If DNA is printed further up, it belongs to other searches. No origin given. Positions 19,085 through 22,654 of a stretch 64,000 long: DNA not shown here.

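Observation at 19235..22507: Stand-alone lipoprotein with 36 CxxCH heme sites built from about 18 tandem di-heme units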

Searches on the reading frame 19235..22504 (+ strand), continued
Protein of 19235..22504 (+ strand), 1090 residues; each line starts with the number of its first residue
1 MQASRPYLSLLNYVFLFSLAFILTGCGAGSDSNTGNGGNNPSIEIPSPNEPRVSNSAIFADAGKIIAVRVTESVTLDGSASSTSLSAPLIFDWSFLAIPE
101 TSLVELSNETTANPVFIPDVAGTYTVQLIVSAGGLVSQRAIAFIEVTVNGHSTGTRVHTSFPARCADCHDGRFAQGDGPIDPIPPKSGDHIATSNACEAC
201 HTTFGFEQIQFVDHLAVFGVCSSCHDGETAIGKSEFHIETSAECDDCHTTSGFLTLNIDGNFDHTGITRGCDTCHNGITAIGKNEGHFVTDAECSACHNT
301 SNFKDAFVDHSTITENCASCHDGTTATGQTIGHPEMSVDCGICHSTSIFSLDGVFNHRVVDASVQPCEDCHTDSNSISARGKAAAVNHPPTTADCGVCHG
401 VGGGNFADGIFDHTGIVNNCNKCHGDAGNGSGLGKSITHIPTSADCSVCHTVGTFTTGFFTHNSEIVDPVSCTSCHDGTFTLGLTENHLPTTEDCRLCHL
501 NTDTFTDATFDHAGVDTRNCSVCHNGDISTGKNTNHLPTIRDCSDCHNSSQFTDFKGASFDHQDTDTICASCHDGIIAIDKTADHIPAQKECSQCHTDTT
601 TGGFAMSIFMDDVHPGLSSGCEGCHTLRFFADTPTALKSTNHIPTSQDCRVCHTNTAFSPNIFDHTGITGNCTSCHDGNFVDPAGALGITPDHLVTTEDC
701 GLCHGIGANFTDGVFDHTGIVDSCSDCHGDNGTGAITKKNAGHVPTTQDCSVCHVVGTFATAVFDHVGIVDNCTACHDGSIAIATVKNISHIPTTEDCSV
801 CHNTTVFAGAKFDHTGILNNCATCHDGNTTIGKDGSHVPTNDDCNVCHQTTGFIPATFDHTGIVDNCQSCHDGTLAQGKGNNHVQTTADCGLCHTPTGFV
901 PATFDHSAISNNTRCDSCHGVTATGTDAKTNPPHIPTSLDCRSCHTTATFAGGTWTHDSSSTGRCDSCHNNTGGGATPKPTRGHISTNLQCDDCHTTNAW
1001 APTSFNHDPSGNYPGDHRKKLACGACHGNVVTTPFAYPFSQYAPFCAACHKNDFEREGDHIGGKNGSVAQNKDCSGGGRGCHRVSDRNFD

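Call 32: search_protein_families(library=pfam, proteins=[L053:719-2833:-, L053:4221-5039:+, L053:5036-6652:+, L053:6649-7425:+, L053:7483-9510:+, L053:13301-14149:+, L011:9220-9705:+, L011:8433-9170:+, L011:5112-6440:+], max_evalue=0.01)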
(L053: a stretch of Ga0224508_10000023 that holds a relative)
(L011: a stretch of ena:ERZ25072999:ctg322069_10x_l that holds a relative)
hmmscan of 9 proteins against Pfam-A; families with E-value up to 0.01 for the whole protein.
L053:719-2833:- (704 aa): 9 families
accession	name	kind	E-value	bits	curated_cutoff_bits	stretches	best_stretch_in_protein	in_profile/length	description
PF12796.13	Ank_2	-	8.3e-88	289.5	27.3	10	248-314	25-89/90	Ankyrin repeats (3 copies)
PF00023.36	Ank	-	4.3e-48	159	21.1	5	285-316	2-33/33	Ankyrin repeat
PF13606.12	Ank_3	-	5.1e-40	130.7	22.3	2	566-593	1-28/30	Ankyrin repeat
PF13637.12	Ank_4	-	6.5e-40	134.7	22.7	5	573-620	3-50/50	Ankyrin repeats (many copies)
PF13857.12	Ank_5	-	4.2e-38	129.4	27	4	280-325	11-56/56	Ankyrin repeats (many copies)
PF08238.18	Sel1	-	2.8e-11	44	30.7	2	93-128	1-36/36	Sel1 repeat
PF24521.3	Ank_KRIT1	-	2.4e-09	37.5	80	1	533-609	46-127/149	KRIT1 ankyrin-repeats domain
PF23745.1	ANK_LRRK2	-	0.00053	20.3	27.5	0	568-625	32-89/130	LRRK2 ANK repeat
PF23310.1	TPR_27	-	0.0029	17.7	27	0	88-160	23-92/110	Plant tetratrico peptide repeats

L053:4221-5039:+ (272 aa): 0 families

L053:5036-6652:+ (538 aa): 4 families
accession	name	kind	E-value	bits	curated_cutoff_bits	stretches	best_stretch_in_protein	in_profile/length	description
PF14522.11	Cytochrome_C7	-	2.4e-27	95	24.8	6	362-427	5-67/67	Cytochrome c7 and related cytochrome c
PF14537.11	Cytochrom_c3_2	-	6.5e-17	62.2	25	1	38-101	2-69/79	Cytochrome c3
PF02085.21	Cytochrom_CIII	-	4.9e-09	36.9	22.9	1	38-103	28-89/101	Class III cytochrome C family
PF22113.1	Mtrc-MtrF_II-IV_dom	-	0.0026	17.8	30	0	198-346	8-167/176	Outer membrane cytochrome MtrC/MtrF-like, domains II/IV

L053:6649-7425:+ (258 aa): 4 families
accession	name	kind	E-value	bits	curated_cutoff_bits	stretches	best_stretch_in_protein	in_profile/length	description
PF14522.11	Cytochrome_C7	-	3.5e-13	49.6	24.8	2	96-157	5-66/67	Cytochrome c7 and related cytochrome c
PF14537.11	Cytochrom_c3_2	-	1.7e-08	35.3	25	0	146-178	2-34/79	Cytochrome c3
PF02085.21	Cytochrom_CIII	-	7e-06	26.8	22.9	0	58-111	27-83/101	Class III cytochrome C family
PF09699.15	Paired_CXXCH_1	-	1.3e-05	25.2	20.6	0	123-157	1-36/41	Doubled CXXCH motif (Paired_CXXCH_1)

L053:7483-9510:+ (675 aa): 1 family
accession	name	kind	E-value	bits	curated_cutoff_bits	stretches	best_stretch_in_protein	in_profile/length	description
PF05036.18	SPOR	-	0.0088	16.8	21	0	74-108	32-65/76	SPOR domain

L053:13301-14149:+ (282 aa): 4 families
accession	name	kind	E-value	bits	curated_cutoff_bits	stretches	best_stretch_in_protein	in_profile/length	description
PF23892.1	Ig_CycH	-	1.5e-30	105.6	27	1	172-279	1-108/108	Cytochrome c-type biogenesis protein H Ig-like domain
PF23914.1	TPR_CcmH_CycH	-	1.4e-09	38.5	42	1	62-111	31-80/158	Cytochrome c-type biogenesis protein H TPR domain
PF07719.23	TPR_2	-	3e-05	24.2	27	1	82-110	2-30/34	Tetratricopeptide repeat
PF13432.12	TPR_16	-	0.0013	19.6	32.7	1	74-109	24-59/65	Tetratricopeptide repeat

L011:9220-9705:+ (161 aa): 5 families
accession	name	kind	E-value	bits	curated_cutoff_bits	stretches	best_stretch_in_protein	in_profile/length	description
PF08534.16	Redoxin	-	1.5e-19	70.7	26.6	1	23-148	2-139/148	Redoxin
PF00578.27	AhpC-TSA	-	9e-16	58.4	26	1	23-138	1-122/124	AhpC/TSA family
PF13905.12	Thioredoxin_8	-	1.7e-06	28.7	27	1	47-135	1-92/94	Thioredoxin-like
PF00085.26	Thioredoxin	-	4.5e-05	23.8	23.5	1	47-93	18-63/103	Thioredoxin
PF13098.12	Thioredoxin_2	-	0.00013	22.7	27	1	46-145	4-95/104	Thioredoxin-like domain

L011:8433-9170:+ (245 aa): 1 family
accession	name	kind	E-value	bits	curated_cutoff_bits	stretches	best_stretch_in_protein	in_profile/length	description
PF23892.1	Ig_CycH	-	1.3e-32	112.2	27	2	136-240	6-107/108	Cytochrome c-type biogenesis protein H Ig-like domain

L011:5112-6440:+ (442 aa): 27 families (the best 25 are shown)
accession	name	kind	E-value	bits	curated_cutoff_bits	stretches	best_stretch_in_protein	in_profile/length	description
PF13738.12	Pyr_redox_3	-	1.5e-41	143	30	1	178-436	2-282/305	Pyridine nucleotide-disulphide oxidoreductase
PF07992.20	Pyr_redox_2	-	1.3e-25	90.9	26.1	1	174-435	1-251/291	Pyridine nucleotide-disulphide oxidoreductase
PF03486.20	HI0933_like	-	2.2e-10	40.8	50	2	175-205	2-32/244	HI0933-like protein Rossmann domain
PF13237.11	Fer4_10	-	7.5e-10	39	25.5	1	53-106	1-53/53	4Fe-4S dicluster domain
PF12797.12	Fer4_2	-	1.3e-09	37.8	24.5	2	53-73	2-22/22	4Fe-4S binding domain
PF00037.32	Fer4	-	1.8e-09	37.5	21.1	2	54-72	1-19/24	4Fe-4S binding domain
PF01946.23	Thi4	-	1.2e-08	34.9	26.2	1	174-210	18-56/235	Thi4 family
PF12831.13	FAD_oxidored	-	1.7e-08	34.6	27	1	175-213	1-40/416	FAD dependent oxidoreductase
PF14697.11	Fer4_21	-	2.4e-08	34.4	35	1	55-111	2-58/59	4Fe-4S dicluster domain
PF00890.30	FAD_binding_2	-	8.9e-08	32.2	20.4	1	175-210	1-37/414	FAD binding domain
PF01134.28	GIDA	-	2.2e-07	30.8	22.1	0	175-202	1-28/391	Glucose inhibited division protein A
PF12838.12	Fer4_7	-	4.1e-07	30.8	27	1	61-109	2-52/52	4Fe-4S dicluster domain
PF12837.12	Fer4_6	-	2.4e-06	27.7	25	1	54-73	2-21/24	4Fe-4S binding domain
PF13450.12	NAD_binding_8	-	1.2e-05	25.9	21.9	1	178-224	1-44/68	NAD(P)-binding Rossmann-like domain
PF00070.33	Pyr_redox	-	1.7e-05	25.7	22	1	326-394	2-70/82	Pyridine nucleotide-disulphide oxidoreductase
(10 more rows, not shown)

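Call 43: find_homologous_proteins(query=L053:7483-9507:+, max_evalue=0.00001)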
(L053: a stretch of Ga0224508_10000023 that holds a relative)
Query L053:7483-9507:+ (675 aa): 126 proteins with E <= 0.00001 among 8000 candidates; the best 120 are listed.
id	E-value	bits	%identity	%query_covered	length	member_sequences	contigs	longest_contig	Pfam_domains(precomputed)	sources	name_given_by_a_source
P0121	0.0e+0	1502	100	100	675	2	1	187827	-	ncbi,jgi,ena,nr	ncbi:MAG: hypothetical protein OES20_03155 [Gammaproteobacteria bacterium]|nr:hypothetical protein [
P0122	0.0e+0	1141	76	100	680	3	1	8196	-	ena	-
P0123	0.0e+0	1125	75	100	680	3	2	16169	-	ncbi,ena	-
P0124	0.0e+0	1121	74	100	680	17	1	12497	-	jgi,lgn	-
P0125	7.9e-286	968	63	100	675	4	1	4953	PF05036.19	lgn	-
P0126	2.5e-281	953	63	100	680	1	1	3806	-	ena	-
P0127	1.9e-280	950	63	100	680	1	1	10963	-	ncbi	-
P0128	3.7e-279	946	62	100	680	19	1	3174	-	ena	-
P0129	1.1e-278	944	64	100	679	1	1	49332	PF05036.19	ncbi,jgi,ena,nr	ncbi:MAG: SPOR domain-containing protein [Gammaproteobacteria bacterium]|nr:SPOR domain-containing p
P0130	1.7e-277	940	62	99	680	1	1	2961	-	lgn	-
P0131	2.7e-277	940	63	100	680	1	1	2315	PF05036.19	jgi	jgi:hypothetical protein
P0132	3.2e-275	933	62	99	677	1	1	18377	-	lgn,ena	-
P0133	8.5e-275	931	63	97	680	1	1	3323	-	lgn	-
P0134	1.1e-274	931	64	97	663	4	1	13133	-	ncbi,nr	ncbi:MAG: SPOR domain-containing protein [Gammaproteobacteria bacterium]|nr:SPOR domain-containing p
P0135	4.1e-274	929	62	99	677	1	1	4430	-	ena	-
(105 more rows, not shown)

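Call 48: search_solved_structures(query=window:19235-22504:+, max_evalue=0.01, show_alignments=2)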
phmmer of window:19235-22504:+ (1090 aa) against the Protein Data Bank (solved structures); distinct sequences matched with E-value up to 0.01: 7.
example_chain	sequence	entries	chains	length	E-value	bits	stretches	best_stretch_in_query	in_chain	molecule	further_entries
9eov_A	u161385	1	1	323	3.6e-05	24.9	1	692-829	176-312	Extracellular iron oxide respiratory system surface decaheme cytochrome c component MtrC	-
8qbq_A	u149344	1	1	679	0.00018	22.5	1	692-830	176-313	Extracellular iron oxide respiratory system surface decaheme cytochrome c component MtrC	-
8qbz_A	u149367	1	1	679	0.00018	22.5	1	692-830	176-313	Extracellular iron oxide respiratory system surface decaheme cytochrome c component MtrC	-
7o7g_A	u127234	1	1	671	0.00019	22.5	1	692-830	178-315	Extracellular iron oxide respiratory system surface decaheme cytochrome c component MtrC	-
7qth_A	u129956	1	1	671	0.00019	22.5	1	692-830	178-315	Extracellular iron oxide respiratory system surface decaheme cytochrome c component MtrC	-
8qc9_A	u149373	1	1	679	0.00026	22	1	641-830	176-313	Extracellular iron oxide respiratory system surface decaheme cytochrome c component MtrC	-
4lm8_A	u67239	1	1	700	0.00026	22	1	693-830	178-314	Extracellular iron oxide respiratory system surface decaheme cytochrome c component MtrC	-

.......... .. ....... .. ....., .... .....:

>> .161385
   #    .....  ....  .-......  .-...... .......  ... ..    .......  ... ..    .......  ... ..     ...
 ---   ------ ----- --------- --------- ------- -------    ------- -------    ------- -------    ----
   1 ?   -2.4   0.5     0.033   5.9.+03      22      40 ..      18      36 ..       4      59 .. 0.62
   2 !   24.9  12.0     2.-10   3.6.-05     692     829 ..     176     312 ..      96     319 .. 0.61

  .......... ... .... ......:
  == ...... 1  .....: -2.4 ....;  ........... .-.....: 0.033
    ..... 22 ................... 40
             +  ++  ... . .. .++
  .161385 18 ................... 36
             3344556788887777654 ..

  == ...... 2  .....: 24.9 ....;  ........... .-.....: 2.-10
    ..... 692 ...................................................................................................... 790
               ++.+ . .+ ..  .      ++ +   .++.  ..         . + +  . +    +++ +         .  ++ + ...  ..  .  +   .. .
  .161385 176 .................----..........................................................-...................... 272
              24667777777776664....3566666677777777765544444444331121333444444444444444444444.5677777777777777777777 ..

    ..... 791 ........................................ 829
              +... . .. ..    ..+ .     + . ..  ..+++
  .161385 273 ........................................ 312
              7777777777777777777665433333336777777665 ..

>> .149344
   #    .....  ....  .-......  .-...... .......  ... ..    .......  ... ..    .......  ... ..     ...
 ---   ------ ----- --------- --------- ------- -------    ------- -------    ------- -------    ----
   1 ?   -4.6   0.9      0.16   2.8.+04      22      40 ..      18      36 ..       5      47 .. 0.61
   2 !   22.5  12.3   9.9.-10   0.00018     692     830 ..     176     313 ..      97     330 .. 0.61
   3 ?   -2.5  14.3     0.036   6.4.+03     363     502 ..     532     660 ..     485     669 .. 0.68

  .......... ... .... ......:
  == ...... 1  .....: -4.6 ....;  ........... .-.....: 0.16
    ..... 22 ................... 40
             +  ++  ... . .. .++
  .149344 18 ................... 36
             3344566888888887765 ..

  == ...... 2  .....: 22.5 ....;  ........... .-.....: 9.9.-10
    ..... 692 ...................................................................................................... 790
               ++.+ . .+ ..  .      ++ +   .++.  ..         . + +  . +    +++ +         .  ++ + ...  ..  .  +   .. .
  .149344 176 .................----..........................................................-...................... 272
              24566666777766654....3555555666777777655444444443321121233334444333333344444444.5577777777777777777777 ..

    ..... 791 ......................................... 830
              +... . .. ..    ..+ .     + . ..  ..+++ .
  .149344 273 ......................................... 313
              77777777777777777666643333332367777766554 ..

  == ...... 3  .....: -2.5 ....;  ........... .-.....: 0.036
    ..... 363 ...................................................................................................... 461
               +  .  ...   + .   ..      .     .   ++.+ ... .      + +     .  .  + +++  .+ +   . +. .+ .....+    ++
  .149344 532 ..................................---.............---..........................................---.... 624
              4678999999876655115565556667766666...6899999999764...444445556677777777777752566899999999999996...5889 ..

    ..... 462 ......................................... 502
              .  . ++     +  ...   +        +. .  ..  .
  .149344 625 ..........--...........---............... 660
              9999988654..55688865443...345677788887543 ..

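Call 57: predict_structure(alignment_id=A2)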
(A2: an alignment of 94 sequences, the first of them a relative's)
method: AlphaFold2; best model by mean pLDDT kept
length: 1090 residues; sequences in the alignment: 94
mean_pLDDT: 57.1   pTM: 0.31
mean pLDDT of the five models: 57.1, 52.5, 51.7, 51.2, 44.6
residues with pLDDT >= 90: 59; 70-90: 149; 50-70: 490; < 50: 392
segments of 3 or more residues with pLDDT < 50: 1-4, 25-54, 227-257, 277-284, 303-307, 402-406, 408-410, 453-455, 457-461, 506-513, 535-537, 555-563, 565-626, 641-700, 702-717, 758-767, 785-787, 802-815, 827-837, 847-866, 873-880, 882-889, 891-895, 897-903, 946-954, 998-1008
pLDDT, mean of each block of 10 residues (from residue 1): 60 84 50 33 37 61 87 94 94 92 95 96 91 90 84 54 67 65 64 57 54 50 46 41 44 44 56 53 50 57 49 65 71 80 63 60 77 77 68 61 47 55 60 61 63 47 54 59 55 58 48 52 55 51 59 47 45 41 38 43 43 39 47 55 37 33 33 40 38 44 44 45 57 54 58 52 47 52 50 54 41 47 51 48 50 41 47 47 48 45 51 61 55 60 50 52 69 64 69 56 47 56 62 70 76 78 82 64 59
secondary structure, 60 per line:
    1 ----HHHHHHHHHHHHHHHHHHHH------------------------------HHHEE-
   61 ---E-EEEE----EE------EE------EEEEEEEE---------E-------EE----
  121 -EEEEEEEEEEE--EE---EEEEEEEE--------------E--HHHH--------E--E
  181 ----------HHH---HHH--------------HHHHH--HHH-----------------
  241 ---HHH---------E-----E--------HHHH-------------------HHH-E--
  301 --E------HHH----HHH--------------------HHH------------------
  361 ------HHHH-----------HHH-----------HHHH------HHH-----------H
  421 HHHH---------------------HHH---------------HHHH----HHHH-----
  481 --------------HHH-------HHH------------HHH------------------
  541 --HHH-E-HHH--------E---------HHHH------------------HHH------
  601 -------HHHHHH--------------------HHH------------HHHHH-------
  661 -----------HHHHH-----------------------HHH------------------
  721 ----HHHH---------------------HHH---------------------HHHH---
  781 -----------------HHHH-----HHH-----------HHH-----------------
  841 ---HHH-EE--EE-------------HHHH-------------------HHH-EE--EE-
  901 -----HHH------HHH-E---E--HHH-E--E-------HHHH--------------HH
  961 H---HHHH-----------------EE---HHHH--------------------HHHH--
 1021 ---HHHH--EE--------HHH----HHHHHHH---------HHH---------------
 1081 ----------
elements in order (helices of 4 or more, strands of 3 or more residues): H5-24 E66-69 E90-97 E122-132 E140-147 H165-168 H214-218 H271-274 H367-370 H396-399 H420-424 H464-467 H472-475 H570-573 H608-613 H649-653 H672-676 H725-728 H774-777 H798-801 H867-870 H941-944 H965-968 H991-994 H1015-1018 H1024-1027 H1047-1053

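Call 66: find_homologous_proteins(query=A4, max_evalue=1e-10)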
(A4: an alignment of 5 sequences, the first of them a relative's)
Query A4 (5 sequences) (272 aa, profile of the alignment): 2316 proteins with E <= 1e-10 among 8000 candidates; the best 120 are listed.
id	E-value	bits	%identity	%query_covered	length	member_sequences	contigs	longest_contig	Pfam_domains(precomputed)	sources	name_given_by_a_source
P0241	4.1e-129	448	66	97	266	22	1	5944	-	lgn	-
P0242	4.6e-128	444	100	94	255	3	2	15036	-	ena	-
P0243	9.3e-124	430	85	98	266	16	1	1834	-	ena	-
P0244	9.8e-124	430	54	94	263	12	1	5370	-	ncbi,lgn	-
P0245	2.0e-123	429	65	97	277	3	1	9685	-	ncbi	-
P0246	1.8e-122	426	80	97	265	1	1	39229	-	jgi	jgi:hypothetical protein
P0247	1.8e-122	426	83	98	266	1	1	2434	-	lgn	-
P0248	2.7e-122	425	82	98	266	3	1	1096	-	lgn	-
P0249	3.0e-122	425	64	97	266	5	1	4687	-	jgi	-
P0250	4.0e-122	425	80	98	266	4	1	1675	-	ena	-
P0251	9.6e-122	424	82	100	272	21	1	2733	-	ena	-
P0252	1.2e-121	423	53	94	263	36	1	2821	-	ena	-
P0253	1.8e-121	423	75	98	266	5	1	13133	-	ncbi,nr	ncbi:MAG: hypothetical protein GY896_24915 [Gammaproteobacteria bacterium]|nr:hypothetical protein [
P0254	5.0e-121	421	70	97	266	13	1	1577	-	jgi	jgi:hypothetical protein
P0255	6.6e-121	421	69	97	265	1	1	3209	-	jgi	jgi:hypothetical protein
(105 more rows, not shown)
